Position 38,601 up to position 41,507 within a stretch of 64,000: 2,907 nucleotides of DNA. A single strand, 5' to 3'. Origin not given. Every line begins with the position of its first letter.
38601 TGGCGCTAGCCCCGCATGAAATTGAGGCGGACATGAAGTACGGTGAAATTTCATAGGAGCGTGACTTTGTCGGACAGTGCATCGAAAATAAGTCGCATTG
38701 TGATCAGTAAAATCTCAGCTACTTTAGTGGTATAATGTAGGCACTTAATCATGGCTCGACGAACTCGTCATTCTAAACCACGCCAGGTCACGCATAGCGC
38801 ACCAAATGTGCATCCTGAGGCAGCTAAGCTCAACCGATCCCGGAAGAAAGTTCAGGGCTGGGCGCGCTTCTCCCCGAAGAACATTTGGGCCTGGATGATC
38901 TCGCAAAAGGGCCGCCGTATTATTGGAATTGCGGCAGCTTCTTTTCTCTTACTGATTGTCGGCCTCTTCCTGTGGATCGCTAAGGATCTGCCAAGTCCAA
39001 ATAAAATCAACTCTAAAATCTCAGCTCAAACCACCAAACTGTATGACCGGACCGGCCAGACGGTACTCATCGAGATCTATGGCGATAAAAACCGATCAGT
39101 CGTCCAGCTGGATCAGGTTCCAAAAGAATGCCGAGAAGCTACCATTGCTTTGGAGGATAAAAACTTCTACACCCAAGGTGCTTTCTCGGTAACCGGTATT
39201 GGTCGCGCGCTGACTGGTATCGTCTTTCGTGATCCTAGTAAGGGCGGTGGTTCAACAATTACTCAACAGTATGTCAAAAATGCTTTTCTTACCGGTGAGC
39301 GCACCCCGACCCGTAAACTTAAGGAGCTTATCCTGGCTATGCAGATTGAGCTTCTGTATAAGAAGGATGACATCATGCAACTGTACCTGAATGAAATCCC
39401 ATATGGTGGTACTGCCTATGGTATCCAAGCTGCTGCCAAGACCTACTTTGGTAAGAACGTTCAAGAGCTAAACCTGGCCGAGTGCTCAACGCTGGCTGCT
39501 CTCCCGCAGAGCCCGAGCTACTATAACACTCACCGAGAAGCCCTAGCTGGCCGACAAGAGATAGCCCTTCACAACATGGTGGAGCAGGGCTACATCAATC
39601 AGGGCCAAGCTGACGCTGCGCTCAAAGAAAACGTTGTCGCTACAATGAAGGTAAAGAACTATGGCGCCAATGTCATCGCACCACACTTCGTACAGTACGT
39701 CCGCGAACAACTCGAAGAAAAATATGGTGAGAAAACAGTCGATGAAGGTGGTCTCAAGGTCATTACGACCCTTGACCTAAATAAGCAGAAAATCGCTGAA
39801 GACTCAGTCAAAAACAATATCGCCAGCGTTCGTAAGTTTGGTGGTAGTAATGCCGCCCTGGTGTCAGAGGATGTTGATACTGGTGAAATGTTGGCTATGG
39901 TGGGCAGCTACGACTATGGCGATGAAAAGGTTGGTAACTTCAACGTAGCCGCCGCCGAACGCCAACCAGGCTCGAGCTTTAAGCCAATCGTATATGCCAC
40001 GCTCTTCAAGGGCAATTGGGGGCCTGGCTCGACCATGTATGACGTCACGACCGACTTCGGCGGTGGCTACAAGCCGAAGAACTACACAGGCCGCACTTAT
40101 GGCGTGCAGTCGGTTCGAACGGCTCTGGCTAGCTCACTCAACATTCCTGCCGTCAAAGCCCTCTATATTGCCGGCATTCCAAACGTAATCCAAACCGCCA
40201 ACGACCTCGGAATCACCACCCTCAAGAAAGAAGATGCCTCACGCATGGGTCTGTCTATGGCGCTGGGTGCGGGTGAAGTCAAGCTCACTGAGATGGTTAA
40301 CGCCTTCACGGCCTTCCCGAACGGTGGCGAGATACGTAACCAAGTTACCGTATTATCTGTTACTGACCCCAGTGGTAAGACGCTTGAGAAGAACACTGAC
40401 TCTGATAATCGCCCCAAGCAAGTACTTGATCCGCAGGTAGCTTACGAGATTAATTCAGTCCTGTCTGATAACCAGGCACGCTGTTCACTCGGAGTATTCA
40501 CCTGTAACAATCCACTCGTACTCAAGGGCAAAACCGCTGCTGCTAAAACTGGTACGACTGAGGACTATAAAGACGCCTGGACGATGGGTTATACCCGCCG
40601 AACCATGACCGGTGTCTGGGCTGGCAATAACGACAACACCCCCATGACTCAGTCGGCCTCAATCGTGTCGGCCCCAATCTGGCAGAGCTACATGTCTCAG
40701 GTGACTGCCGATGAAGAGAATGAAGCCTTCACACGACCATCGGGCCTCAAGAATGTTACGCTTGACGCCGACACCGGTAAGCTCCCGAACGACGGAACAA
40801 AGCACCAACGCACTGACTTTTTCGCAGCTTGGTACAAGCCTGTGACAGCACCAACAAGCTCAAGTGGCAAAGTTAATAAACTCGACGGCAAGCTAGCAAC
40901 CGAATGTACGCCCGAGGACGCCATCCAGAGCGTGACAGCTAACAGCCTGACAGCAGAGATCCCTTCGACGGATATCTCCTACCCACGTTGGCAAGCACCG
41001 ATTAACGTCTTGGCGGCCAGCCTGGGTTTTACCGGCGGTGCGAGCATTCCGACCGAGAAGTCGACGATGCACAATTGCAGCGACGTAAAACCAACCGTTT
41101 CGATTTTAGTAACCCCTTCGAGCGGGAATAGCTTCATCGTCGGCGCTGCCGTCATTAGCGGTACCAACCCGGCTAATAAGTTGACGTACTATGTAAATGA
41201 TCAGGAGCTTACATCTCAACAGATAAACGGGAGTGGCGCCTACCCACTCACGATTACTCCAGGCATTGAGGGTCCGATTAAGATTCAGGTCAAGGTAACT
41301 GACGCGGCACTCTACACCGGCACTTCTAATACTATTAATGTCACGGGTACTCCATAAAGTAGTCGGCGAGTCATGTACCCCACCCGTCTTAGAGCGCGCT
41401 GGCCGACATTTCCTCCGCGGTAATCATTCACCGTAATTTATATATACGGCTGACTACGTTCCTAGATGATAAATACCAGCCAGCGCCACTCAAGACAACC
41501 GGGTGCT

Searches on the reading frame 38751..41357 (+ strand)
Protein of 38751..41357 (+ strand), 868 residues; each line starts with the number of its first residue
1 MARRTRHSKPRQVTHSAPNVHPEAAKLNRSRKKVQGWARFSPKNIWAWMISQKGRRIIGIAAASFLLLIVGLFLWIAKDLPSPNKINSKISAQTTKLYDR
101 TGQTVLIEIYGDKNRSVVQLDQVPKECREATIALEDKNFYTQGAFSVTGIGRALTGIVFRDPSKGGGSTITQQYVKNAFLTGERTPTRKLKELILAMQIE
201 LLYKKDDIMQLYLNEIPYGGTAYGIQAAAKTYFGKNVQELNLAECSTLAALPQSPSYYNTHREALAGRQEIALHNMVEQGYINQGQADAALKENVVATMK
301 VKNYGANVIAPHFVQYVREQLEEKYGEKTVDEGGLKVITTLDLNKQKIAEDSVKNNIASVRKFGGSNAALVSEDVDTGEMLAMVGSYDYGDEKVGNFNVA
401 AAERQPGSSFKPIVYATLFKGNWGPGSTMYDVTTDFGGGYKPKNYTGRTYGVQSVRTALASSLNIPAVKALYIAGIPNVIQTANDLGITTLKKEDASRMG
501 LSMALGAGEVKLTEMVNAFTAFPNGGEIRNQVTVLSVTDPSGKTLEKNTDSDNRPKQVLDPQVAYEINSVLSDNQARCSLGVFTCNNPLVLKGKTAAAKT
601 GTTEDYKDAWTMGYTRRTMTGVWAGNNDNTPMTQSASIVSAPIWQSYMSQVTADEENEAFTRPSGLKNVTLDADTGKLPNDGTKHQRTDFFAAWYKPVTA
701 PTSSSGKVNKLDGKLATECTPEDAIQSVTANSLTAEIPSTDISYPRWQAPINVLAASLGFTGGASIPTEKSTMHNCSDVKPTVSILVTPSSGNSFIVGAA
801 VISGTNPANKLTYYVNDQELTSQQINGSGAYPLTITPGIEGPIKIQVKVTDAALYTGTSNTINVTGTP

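Call 78: search_protein_families(library=pfam, proteins=[window:38751-41357:+], max_evalue=0.001)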
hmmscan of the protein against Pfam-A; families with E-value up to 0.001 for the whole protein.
window:38751-41357:+ (868 aa): 1 family
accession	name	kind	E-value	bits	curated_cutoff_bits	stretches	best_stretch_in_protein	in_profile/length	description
PF00912.28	Transgly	-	2.4e-55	187.2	27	1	107-276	6-177/178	Transglycosylase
